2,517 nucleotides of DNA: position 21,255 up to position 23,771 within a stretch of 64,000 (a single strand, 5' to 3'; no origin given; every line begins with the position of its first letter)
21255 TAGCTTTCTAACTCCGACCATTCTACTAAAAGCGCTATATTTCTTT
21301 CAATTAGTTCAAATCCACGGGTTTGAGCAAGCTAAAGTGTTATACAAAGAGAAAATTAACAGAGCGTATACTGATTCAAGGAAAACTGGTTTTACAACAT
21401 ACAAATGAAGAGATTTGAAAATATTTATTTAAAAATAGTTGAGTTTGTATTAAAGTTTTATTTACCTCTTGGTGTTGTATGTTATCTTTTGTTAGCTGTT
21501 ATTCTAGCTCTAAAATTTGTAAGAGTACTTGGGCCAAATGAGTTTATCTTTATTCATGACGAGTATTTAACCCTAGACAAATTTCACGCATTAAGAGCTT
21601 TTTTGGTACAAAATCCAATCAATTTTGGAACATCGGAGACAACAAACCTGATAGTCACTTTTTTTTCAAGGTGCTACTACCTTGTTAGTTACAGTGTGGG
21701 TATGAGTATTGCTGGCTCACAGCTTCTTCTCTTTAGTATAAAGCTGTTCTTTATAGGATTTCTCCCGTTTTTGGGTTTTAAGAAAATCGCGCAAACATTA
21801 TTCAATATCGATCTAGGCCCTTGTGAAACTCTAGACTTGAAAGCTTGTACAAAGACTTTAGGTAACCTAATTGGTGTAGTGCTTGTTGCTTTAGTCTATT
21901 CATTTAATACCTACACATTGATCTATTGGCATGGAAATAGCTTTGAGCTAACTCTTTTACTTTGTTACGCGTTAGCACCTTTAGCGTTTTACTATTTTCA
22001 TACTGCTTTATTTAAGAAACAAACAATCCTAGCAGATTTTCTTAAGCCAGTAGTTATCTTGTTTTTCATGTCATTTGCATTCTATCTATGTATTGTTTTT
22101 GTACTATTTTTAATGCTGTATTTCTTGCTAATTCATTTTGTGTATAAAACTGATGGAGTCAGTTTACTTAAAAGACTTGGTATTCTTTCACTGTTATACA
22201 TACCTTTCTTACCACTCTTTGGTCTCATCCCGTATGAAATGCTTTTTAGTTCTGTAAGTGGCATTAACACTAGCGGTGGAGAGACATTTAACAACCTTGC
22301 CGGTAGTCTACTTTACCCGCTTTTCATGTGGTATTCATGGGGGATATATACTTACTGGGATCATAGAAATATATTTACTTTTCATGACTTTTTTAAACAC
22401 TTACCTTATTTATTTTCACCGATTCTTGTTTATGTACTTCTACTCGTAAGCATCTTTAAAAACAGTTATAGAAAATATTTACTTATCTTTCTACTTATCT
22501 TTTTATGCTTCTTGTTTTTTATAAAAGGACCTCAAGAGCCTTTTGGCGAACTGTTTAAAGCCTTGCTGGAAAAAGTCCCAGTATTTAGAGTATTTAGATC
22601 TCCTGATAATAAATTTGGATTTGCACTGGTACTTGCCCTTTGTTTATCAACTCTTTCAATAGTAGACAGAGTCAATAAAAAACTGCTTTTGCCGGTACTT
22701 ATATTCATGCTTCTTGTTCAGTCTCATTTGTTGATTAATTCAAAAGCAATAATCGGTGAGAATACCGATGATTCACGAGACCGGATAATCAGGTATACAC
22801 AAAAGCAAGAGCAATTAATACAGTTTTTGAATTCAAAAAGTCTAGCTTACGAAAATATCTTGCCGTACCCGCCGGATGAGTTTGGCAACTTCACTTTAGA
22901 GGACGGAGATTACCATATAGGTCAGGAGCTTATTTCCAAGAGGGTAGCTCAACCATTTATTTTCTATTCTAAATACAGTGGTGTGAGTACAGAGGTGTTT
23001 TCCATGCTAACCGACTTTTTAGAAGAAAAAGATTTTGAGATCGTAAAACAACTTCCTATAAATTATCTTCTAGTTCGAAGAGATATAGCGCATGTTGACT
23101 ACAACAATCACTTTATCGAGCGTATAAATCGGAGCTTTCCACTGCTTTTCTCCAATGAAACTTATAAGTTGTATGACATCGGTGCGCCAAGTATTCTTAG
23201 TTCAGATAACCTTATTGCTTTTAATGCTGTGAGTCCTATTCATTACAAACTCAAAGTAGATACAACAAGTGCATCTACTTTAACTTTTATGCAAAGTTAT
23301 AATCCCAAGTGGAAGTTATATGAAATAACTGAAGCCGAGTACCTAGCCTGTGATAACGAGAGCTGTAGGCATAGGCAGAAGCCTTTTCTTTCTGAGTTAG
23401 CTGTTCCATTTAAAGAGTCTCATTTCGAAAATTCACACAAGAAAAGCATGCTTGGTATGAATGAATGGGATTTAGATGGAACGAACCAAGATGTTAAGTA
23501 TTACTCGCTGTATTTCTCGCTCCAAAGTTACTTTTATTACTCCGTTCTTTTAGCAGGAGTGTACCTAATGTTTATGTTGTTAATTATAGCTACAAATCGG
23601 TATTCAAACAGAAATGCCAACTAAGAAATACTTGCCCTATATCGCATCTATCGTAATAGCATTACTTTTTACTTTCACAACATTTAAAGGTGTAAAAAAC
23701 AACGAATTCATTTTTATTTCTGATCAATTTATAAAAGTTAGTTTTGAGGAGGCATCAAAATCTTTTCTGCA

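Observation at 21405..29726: Translationally coupled operon of five consecutive membrane proteins including two tandem 700-aa paralogues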

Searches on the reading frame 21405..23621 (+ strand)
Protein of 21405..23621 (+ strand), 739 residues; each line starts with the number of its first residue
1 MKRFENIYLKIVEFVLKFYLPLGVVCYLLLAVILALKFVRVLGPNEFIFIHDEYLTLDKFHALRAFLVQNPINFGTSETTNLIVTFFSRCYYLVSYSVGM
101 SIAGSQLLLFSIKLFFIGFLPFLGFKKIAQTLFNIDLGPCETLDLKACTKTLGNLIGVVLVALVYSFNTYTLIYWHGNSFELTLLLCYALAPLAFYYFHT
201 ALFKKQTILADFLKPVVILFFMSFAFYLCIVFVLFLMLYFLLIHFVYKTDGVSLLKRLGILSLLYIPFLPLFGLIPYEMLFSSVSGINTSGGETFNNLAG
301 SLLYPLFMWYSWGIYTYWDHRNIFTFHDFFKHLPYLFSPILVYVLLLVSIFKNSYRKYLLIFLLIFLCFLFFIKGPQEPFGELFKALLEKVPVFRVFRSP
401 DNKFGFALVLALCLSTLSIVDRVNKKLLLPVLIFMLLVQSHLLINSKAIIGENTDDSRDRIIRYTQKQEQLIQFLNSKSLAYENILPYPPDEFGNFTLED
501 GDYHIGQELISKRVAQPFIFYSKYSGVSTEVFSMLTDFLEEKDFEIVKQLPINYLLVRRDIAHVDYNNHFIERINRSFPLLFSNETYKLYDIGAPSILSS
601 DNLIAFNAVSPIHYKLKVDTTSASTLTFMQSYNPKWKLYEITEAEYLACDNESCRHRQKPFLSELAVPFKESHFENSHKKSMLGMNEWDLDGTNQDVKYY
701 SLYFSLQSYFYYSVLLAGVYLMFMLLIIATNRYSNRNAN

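Call 5: search_protein_families(library=pfam, proteins=[window:21405-23621:+], max_evalue=1)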
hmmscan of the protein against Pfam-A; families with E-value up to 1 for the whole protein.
window:21405-23621:+ (739 aa): 1 family
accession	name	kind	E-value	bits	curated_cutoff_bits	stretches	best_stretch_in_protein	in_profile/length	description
PF21411.2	Rap1_C_Sp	-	0.24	11.4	27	1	455-477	3-23/40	S. pombe DNA-binding protein Rap1, C-terminal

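Call 6: search_protein_families(library=ncbifam, proteins=[window:21405-23621:+], max_evalue=1)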
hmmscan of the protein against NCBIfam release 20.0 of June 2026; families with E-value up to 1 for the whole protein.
window:21405-23621:+ (739 aa): 0 families

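Call 11: find_homologous_proteins(query=window:21405-23621:+)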
Query window:21405-23621:+ (739 aa): 53 proteins with E <= 0.001 among 8000 candidates.
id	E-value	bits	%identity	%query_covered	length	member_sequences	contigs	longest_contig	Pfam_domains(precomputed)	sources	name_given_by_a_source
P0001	0.0e+0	1646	100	100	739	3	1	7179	-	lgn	-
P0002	6.1e-184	632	44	95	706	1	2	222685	-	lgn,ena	-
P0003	1.4e-182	627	44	95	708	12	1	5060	-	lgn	-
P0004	1.5e-137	478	39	95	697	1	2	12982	-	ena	-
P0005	4.7e-135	470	37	95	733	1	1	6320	-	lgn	-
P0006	2.9e-133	464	36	95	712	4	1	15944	-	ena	-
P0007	2.5e-132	461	37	94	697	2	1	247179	-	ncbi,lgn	-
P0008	4.8e-131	457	37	94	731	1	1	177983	-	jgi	jgi:hypothetical protein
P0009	5.8e-130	453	36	95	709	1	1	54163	-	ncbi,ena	-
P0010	1.5e-129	452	37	92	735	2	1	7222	-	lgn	-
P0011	4.6e-129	450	36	95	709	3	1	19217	-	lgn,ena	-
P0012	7.0e-129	450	36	94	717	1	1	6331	-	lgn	-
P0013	1.6e-128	448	36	96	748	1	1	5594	-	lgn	-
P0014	3.5e-128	447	36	95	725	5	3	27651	-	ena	-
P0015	1.7e-125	438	35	94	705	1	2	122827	-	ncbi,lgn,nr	ncbi:hypothetical protein HYV31_04070 [candidate division WWE3 bacterium]|nr:hypothetical protein [c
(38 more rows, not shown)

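Call 15: search_solved_structures(query=A1, max_evalue=10, show_alignments=2)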
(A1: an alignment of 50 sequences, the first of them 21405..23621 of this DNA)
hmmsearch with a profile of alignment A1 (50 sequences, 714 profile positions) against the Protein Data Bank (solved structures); distinct sequences matched with E-value up to 10: 3.
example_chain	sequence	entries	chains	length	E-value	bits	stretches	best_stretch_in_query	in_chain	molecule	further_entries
2wzf_A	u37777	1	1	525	0.39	12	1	474-546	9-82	GLUCOSYLTRANSFERASE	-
2wzg_A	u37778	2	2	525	1.3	10.3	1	474-547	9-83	GLUCOSYLTRANSFERASE | Putative uncharacterized protein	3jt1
3jsz_A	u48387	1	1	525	1.3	10.3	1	474-547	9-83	Putative uncharacterized protein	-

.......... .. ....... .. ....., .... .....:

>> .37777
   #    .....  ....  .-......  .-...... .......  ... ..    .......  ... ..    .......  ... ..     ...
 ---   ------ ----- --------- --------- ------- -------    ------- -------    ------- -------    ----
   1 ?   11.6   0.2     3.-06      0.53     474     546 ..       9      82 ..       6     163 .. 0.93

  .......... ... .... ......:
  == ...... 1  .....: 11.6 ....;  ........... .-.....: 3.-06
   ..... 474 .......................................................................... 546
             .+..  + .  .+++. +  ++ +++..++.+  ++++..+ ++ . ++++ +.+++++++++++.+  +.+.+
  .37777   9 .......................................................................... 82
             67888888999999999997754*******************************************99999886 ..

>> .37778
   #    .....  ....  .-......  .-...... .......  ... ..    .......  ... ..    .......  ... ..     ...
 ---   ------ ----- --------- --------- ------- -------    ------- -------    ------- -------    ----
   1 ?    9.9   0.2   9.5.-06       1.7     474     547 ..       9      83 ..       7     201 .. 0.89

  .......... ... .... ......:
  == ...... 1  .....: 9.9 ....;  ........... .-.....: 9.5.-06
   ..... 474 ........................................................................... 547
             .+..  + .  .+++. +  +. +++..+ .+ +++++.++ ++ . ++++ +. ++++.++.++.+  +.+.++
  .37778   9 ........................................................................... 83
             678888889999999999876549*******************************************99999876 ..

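Call 16: find_encoding_contigs(protein=P0002, flank=10000, max_places=2)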
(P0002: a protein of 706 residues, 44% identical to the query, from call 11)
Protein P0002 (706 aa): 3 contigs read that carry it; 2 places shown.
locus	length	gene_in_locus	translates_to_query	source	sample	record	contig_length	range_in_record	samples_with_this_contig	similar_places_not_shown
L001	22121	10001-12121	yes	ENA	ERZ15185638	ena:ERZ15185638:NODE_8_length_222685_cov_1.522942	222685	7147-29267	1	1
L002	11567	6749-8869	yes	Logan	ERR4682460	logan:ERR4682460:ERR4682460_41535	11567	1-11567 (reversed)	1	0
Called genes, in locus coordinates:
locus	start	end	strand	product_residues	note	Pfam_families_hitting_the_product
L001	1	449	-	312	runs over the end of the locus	PF01370:Epimerase, PF04321:RmlD_sub_bind (weak), PF16363:GDP_Man_Dehyd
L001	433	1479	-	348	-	PF01370:Epimerase, PF04321:RmlD_sub_bind, PF16363:GDP_Man_Dehyd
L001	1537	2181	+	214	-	PF02353:CMAS (weak), PF13489:Methyltransf_23, PF07021:MetW, PF13847:Methyltransf_31, PF08241:Methyltransf_11, PF08242:Methyltransf_12, PF13649:Methyltransf_25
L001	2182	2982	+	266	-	PF00535:Glycos_transf_2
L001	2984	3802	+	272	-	PF00535:Glycos_transf_2, PF10111:Glyco_tranf_2_2, PF13641:Glyco_tranf_2_3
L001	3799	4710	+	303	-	PF01531:Glyco_transf_11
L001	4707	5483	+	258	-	PF03269:DUF268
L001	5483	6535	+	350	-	PF13524:Glyco_trans_1_2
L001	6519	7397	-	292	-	PF00685:Sulfotransfer_1, PF13469:Sulfotransfer_3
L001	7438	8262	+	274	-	PF13489:Methyltransf_23, PF08241:Methyltransf_11, PF08242:Methyltransf_12, PF13649:Methyltransf_25, PF13847:Methyltransf_31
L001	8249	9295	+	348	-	PF00535:Glycos_transf_2, PF13641:Glyco_tranf_2_3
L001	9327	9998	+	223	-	PF04989:RMNT_CmcI, PF13578:Methyltransf_24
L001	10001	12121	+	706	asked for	-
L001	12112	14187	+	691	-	-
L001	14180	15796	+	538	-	-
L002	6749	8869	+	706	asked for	-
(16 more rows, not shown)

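Call 17: find_encoding_contigs(protein=P0015, flank=10000, max_places=2)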
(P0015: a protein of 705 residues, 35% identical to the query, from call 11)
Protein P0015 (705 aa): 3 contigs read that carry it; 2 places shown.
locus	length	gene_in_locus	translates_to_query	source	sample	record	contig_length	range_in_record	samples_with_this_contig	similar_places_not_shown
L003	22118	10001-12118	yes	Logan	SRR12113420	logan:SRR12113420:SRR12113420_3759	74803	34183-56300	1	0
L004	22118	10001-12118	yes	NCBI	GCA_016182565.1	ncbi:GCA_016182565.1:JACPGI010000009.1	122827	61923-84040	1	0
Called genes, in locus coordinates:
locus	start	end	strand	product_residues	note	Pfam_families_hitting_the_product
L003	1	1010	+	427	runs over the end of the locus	PF01943:Polysacc_synt, PF13440:Polysacc_synt_3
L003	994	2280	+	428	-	PF01943:Polysacc_synt, PF13440:Polysacc_synt_3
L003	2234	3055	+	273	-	PF00535:Glycos_transf_2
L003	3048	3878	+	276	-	PF00535:Glycos_transf_2, PF10111:Glyco_tranf_2_2, PF13641:Glyco_tranf_2_3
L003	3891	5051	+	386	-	PF00534:Glycos_transf_1, PF13692:Glyco_trans_1_4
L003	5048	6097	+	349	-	PF13524:Glyco_trans_1_2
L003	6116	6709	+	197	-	PF13489:Methyltransf_23 (weak), PF08241:Methyltransf_11 (weak)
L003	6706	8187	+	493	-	PF13489:Methyltransf_23, PF13847:Methyltransf_31, PF08241:Methyltransf_11, PF08242:Methyltransf_12, PF13649:Methyltransf_25, PF07021:MetW, PF13489:Methyltransf_23, PF08242:Methyltransf_12, +4 more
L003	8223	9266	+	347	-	PF00535:Glycos_transf_2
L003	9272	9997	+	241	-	PF04989:RMNT_CmcI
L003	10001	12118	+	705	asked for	-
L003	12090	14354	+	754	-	-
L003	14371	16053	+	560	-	-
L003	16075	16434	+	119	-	-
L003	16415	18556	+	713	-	-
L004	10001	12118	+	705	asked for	-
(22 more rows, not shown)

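Call 22: find_related_loci(query=A1, collection=genome_contigs, flank=10000)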
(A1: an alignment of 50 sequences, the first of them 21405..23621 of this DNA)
Query A1 (739 aa) in genome_contigs; peptide patterns used: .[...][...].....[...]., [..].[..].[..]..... (x = any residue, [..] = any of these).
30 stretches matched a pattern; 11 encode a relative of the query (tblastn E <= 1e-3); 10 distinct loci.
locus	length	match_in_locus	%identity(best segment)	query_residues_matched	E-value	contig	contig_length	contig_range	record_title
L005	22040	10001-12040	38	28-726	1e-130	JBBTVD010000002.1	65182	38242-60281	MAG: Patescibacteria group bacterium isolate H14-bin010_1 H14_bin010_1_000000000002, whole genome shotgun sequence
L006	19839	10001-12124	36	30-729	1e-135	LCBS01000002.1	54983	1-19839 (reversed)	MAG: candidate division WWE3 bacterium GW2011_GWB1_41_6 UU72_C0002, whole genome shotgun sequence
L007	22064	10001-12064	35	25-722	3e-128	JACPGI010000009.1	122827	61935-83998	MAG: candidate division WWE3 bacterium isolate NC_groundwater_383_Ag_B-0.1um_36_13 GD18-4_B1_scaffold_1349017, whole gen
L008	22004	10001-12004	37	42-732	7e-129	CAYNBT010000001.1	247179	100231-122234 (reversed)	MAG TPA_asm: uncultured Candidatus Saccharibacteria bacterium isolate SRP342105_co1_255 genome assembly, contig: NODE_39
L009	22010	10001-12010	36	28-726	7e-116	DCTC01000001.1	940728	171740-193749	MAG TPA_asm: Candidatus Roizmanbacteria bacterium UBA1450 UBA1450_contig_1166, whole genome shotgun sequence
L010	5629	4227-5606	38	44-517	7e-98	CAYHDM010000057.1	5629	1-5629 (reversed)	MAG TPA_asm: uncultured Candidatus Saccharibacteria bacterium isolate ERP119705_co12_185 genome assembly, contig: NODE_1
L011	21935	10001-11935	33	29-729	1e-93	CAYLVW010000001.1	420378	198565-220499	MAG TPA_asm: uncultured Candidatus Saccharibacteria bacterium isolate SRP286056_co1_134 genome assembly, contig: NODE_4_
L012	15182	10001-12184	32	17-738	5e-105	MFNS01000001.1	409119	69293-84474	MAG: Candidatus Levybacteria bacterium RIFCSPHIGHO2_01_FULL_40_16 rifcsphigho2_01_scaffold_15, whole genome shotgun sequ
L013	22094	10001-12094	32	24-723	1e-100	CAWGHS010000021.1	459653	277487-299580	MAG: uncultured beta proteobacterium isolate MFD02832.bin.2.78 genome assembly, contig: contig_5887, whole genome shotgu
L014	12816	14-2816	28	25-720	2e-68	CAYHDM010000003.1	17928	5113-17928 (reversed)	MAG TPA_asm: uncultured Candidatus Saccharibacteria bacterium isolate ERP119705_co12_185 genome assembly, contig: NODE_3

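Call 23: predict_structure(alignment_id=A1)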
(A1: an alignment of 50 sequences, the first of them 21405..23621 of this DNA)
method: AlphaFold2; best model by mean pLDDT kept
length: 739 residues; sequences in the alignment: 50
mean_pLDDT: 89.7   pTM: 0.92
mean pLDDT of the five models: 89.7, 87.9, 87.3, 86.6, 86.1
residues with pLDDT >= 90: 491; 70-90: 199; 50-70: 39; < 50: 10
segments of 3 or more residues with pLDDT < 50: 313-316, 318-320
pLDDT, mean of each block of 10 residues (from residue 1): 88 89 95 96 92 89 92 89 95 97 96 98 98 92 89 97 96 90 97 98 95 98 96 98 96 97 98 90 62 68 79 50 70 91 95 90 96 87 89 86 93 97 95 96 93 76 94 86 85 87 87 91 84 92 89 94 89 95 96 87 89 93 93 93 85 56 80 93 92 89 94 96 97 81
secondary structure, 60 per line:
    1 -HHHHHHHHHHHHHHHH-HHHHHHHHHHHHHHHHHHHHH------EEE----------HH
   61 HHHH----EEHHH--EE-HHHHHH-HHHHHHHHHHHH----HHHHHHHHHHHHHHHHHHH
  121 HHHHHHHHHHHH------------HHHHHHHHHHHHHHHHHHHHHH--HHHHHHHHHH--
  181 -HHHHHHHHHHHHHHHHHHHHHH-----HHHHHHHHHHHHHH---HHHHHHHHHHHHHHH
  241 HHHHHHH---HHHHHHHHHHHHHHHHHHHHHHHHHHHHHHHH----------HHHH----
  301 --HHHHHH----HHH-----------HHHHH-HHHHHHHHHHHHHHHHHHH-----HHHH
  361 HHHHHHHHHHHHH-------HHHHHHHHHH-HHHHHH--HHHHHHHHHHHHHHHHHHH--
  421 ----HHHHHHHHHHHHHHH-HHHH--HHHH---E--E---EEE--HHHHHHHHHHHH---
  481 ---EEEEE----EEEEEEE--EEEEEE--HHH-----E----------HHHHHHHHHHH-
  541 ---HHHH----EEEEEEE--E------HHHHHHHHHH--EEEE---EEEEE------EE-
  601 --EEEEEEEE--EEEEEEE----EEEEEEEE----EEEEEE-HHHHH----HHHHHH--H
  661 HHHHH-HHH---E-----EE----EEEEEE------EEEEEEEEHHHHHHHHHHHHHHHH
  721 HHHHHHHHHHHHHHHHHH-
elements in order (helices of 4 or more, strands of 3 or more residues): H2-17 H19-39 E46-48 H59-64 H79-84 H86-97 H102-132 H145-166 H169-178 H182-203 H209-222 H226-247 H251-282 H293-296 H303-308 H327-331 H333-351 H357-373 H381-390 H392-397 H400-418 H425-439 H441-444 H447-450 E461-463 H466-477 E484-488 E493-499 E502-507 H529-539 H544-547 E552-558 H568-577 E580-583 E587-591 E603-610 E613-619 E624-631 E636-641 H643-647 H652-657 H660-665 E685-690 E697-704 H705-738

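Call 32: search_protein_families(library=pfam, alignment_id=A1, max_evalue=0.1)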
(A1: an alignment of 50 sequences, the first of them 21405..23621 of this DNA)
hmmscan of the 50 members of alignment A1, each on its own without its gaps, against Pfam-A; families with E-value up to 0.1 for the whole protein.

A. member 1, window:21405-23621:+ (739 aa): 0 families

B. families by the number of members that match (of 50 scanned): 5 families
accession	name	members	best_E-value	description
PF11847.13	GT-C_AftD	2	0.00085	Alpha-(1->3)-arabinofuranosyltransferase, N-terminal GT-C domain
PF05814.16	Ac76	1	0.0069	Orf76 (Ac76)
PF24478.1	DCX2_DCDC1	1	0.0096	DCDC1, second doublecortin-like domain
PF06703.16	SPC25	1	0.05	Microsomal signal peptidase 25 kDa subunit (SPC25)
PF12592.13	ATPase_RavA_C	1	0.056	ATPase, RavA, C-terminal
